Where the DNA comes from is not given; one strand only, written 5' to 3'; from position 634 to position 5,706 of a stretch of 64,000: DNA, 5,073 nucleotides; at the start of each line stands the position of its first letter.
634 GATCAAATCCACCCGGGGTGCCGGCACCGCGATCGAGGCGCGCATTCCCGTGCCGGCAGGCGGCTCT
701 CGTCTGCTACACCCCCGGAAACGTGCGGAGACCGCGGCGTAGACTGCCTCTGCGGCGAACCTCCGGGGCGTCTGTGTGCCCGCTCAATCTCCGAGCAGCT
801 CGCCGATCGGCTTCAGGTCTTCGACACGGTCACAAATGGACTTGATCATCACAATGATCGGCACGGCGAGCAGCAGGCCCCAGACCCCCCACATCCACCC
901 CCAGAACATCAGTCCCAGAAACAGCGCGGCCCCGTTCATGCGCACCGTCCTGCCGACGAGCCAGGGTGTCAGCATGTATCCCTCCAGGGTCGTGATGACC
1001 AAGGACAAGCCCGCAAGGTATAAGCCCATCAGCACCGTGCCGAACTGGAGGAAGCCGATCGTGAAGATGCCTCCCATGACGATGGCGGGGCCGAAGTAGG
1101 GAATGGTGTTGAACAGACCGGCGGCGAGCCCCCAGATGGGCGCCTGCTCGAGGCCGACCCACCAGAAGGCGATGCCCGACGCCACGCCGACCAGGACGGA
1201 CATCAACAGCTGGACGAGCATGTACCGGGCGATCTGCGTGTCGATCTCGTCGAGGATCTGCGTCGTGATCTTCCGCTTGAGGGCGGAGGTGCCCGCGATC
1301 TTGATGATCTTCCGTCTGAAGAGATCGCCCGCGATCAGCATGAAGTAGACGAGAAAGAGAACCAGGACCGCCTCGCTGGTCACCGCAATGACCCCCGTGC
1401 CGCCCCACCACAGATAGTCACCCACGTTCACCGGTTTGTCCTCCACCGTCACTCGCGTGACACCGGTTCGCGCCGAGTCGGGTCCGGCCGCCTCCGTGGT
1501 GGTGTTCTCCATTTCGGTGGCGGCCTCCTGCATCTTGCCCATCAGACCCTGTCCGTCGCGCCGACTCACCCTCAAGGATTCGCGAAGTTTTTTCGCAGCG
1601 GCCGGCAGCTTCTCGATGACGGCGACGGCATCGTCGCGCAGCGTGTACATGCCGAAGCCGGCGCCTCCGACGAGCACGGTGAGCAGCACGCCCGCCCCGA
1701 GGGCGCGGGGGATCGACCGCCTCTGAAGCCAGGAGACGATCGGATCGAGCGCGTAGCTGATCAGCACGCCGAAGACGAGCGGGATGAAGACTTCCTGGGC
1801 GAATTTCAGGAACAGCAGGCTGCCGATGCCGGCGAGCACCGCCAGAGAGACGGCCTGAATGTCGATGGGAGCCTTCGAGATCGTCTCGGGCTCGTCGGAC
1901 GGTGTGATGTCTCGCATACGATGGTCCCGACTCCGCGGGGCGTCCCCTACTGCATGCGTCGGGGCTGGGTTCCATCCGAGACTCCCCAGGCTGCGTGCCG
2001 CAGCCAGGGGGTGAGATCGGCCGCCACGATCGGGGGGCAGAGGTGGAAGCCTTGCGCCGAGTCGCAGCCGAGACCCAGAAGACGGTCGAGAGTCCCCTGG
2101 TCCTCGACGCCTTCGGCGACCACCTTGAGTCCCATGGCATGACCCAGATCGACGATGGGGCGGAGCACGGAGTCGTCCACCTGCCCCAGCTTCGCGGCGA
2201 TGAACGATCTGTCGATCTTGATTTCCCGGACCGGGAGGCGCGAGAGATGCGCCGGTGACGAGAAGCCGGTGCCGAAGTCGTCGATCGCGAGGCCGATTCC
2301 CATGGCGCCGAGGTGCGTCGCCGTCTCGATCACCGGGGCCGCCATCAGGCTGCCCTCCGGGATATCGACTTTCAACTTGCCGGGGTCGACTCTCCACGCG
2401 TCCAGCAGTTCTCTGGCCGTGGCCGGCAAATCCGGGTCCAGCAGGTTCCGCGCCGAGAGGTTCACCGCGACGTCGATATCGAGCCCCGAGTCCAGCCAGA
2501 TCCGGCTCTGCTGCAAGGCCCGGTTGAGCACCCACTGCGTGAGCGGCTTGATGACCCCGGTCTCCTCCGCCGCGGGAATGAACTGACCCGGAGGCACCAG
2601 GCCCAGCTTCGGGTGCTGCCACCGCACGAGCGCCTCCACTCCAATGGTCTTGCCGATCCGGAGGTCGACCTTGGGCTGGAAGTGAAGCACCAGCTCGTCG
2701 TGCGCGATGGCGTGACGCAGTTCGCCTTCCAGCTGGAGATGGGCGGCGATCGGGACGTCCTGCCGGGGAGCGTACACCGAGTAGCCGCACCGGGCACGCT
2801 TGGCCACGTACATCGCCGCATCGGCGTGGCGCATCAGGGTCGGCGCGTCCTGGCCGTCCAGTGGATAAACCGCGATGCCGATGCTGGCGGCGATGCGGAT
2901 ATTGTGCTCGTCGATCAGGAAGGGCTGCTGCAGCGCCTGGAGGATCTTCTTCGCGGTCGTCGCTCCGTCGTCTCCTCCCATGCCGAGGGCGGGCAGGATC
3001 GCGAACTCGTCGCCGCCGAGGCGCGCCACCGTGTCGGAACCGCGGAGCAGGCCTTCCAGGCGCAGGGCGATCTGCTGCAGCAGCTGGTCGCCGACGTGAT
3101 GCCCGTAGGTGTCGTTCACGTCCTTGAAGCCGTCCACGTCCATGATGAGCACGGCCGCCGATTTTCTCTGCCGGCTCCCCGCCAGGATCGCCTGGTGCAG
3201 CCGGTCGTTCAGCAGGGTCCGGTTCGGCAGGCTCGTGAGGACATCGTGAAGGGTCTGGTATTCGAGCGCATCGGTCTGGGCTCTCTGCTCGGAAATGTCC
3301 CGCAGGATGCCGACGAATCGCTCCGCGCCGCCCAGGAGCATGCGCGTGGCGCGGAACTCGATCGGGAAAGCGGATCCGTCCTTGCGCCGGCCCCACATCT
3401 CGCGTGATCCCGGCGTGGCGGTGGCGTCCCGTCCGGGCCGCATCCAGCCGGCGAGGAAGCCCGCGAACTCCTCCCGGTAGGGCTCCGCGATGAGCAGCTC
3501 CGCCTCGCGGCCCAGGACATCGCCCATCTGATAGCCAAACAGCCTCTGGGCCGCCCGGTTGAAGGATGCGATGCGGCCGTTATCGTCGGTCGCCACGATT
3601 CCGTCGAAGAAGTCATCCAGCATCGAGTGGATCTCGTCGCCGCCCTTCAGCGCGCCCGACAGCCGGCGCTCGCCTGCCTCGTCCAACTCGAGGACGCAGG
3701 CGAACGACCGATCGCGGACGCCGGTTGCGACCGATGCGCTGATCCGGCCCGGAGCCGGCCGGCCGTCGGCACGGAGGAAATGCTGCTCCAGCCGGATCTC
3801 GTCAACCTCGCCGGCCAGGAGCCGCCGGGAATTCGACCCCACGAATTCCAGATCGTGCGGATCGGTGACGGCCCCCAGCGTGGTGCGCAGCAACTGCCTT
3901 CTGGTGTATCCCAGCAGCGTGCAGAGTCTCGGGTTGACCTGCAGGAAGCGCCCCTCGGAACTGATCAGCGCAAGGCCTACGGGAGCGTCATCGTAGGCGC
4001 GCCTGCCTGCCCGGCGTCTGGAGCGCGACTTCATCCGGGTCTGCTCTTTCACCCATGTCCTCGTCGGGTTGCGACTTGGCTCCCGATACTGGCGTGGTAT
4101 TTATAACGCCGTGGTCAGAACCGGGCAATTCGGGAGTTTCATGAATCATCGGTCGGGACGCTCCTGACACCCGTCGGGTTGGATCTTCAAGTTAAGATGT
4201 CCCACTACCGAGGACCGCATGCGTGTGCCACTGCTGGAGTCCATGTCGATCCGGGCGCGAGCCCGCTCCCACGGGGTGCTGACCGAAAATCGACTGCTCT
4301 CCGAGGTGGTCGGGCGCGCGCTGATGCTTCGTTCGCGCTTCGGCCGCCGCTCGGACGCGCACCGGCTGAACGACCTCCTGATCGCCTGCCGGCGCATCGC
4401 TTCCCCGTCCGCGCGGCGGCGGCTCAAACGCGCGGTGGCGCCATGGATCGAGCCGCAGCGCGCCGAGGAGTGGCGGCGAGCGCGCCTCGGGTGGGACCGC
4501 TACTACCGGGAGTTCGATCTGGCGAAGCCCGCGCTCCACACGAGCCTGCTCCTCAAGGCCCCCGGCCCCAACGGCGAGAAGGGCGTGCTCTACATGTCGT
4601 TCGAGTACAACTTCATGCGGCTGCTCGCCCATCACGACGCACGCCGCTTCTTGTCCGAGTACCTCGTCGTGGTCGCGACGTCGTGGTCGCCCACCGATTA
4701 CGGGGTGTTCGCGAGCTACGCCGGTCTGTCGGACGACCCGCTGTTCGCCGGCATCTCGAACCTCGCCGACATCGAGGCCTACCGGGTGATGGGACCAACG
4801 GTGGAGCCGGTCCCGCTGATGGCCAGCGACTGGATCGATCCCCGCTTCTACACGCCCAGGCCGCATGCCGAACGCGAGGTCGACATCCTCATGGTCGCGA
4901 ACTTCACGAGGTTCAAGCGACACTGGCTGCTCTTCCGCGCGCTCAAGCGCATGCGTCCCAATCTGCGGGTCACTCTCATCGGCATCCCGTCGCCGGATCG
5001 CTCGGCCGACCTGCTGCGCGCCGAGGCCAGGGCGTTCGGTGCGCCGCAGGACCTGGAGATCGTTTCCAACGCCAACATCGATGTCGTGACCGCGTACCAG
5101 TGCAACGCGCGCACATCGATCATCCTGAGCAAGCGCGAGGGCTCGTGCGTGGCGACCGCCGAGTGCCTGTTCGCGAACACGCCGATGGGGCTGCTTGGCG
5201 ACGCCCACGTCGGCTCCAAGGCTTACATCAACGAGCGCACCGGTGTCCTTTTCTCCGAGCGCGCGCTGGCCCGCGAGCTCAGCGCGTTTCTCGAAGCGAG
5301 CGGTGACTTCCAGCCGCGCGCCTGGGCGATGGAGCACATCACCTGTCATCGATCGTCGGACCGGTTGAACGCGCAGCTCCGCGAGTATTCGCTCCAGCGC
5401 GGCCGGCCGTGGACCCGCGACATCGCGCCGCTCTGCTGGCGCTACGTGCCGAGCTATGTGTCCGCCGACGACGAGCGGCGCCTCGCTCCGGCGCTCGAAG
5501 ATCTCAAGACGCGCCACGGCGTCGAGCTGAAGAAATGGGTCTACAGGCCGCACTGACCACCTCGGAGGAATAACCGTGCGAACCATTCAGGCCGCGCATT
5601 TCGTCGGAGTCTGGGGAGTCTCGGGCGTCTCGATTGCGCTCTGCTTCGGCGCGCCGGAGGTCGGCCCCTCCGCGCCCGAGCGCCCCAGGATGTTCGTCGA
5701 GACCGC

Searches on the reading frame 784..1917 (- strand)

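Call 80: search_protein_families(library=pfam, max_evalue=0.0001, proteins=[window:784-1917:-])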
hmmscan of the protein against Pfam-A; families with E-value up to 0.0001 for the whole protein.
window:784-1917:- (377 aa): 1 family
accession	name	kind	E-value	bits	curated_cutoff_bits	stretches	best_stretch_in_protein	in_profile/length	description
PF01594.21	AI-2E_transport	-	2.5e-51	175.2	34.3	1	33-364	11-325/327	AI-2E family transporter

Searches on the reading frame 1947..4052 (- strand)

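Call 80: search_protein_families(library=pfam, max_evalue=0.0001, proteins=[window:1947-4052:-])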
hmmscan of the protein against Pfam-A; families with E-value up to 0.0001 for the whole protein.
window:1947-4052:- (701 aa): 7 families
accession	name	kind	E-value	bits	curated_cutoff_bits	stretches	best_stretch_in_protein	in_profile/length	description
PF00563.25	EAL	-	8.3e-65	218.9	31.3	1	444-674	3-236/236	EAL domain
PF00990.26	GGDEF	-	6.2e-45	153.3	23.8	1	268-420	2-157/161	Diguanylate cyclase, GGDEF domain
PF13426.13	PAS_9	-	2.6e-21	76.3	27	2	150-255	2-103/103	PAS domain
PF00989.32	PAS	-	1.5e-20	73.7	22.6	2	141-253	3-113/113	PAS fold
PF13188.13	PAS_8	-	9.7e-14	51.1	21.8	1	17-63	4-51/65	PAS domain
PF08448.16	PAS_4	-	8.3e-13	49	23.1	1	149-257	5-109/110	PAS fold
PF24820.1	Diguanyl_cycl_sensor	-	4.7e-05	23.7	28.1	0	150-252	7-109/109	Diguanylate cyclase-like sensor domain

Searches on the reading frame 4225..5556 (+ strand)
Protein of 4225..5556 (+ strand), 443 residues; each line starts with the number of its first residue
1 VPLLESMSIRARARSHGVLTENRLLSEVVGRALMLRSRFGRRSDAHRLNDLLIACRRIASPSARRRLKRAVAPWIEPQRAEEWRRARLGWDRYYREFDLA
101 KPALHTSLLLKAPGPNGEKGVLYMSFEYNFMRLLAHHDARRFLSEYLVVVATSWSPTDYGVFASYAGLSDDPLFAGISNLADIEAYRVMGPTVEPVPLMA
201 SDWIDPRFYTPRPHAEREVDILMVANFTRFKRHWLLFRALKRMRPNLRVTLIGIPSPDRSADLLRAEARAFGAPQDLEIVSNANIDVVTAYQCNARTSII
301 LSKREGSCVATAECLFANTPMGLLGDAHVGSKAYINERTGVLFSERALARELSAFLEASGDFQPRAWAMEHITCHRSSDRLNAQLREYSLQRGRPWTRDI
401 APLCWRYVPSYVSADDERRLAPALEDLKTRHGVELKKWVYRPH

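Call 80: search_protein_families(library=pfam, max_evalue=0.0001, proteins=[window:4225-5556:+])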
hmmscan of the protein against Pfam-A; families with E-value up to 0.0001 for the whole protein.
window:4225-5556:+ (443 aa): 1 family
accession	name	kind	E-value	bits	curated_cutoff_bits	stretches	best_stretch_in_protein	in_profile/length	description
PF00534.26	Glycos_transf_1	-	2.1e-05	24.6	26.4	1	214-357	11-157/172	Glycosyl transferases group 1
